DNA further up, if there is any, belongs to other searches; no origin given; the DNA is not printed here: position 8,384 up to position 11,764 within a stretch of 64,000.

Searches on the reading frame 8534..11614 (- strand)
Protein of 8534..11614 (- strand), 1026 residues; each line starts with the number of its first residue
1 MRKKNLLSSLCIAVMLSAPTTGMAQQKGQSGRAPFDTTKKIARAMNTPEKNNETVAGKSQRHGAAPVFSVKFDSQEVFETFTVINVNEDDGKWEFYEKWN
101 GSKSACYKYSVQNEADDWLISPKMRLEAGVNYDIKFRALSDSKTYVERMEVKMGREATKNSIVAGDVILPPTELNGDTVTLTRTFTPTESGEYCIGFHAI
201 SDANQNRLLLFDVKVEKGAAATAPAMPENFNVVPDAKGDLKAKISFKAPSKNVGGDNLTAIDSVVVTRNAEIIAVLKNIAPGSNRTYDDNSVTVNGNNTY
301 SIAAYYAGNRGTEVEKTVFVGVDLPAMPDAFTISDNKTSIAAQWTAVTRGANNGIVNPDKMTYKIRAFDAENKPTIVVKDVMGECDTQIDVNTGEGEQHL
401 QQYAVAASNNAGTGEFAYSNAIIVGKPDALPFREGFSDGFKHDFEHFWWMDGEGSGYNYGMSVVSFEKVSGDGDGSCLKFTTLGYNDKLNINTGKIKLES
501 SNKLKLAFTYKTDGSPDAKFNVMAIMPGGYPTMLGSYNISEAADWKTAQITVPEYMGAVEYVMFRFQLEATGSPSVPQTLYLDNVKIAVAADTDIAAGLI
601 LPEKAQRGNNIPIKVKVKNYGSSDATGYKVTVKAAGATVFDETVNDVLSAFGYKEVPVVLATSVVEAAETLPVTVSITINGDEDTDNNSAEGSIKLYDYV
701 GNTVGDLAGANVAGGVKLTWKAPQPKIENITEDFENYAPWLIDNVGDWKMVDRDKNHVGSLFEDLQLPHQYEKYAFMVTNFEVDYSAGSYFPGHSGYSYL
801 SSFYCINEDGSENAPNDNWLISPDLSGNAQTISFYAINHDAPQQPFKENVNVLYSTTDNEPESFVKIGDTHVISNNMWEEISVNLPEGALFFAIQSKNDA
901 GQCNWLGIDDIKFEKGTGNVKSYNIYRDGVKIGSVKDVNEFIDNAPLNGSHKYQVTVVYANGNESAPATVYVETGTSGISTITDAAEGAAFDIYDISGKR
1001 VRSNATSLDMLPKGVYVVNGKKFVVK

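Call 27: search_protein_families(library=pfam, proteins=[window:8534-11614:-], max_evalue=0.00001)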
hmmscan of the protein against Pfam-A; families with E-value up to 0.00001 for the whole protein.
window:8534-11614:- (1026 aa): 2 families
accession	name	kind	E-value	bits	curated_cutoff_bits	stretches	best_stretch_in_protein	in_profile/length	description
PF00629.30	MAM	-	7.1e-07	29.6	26.4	0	506-587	75-152/158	MAM domain, meprin/A5/mu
PF07675.18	Cleaved_Adhesin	-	2.2e-06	28.2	21.4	0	789-911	36-172/174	Cleaved Adhesin Domain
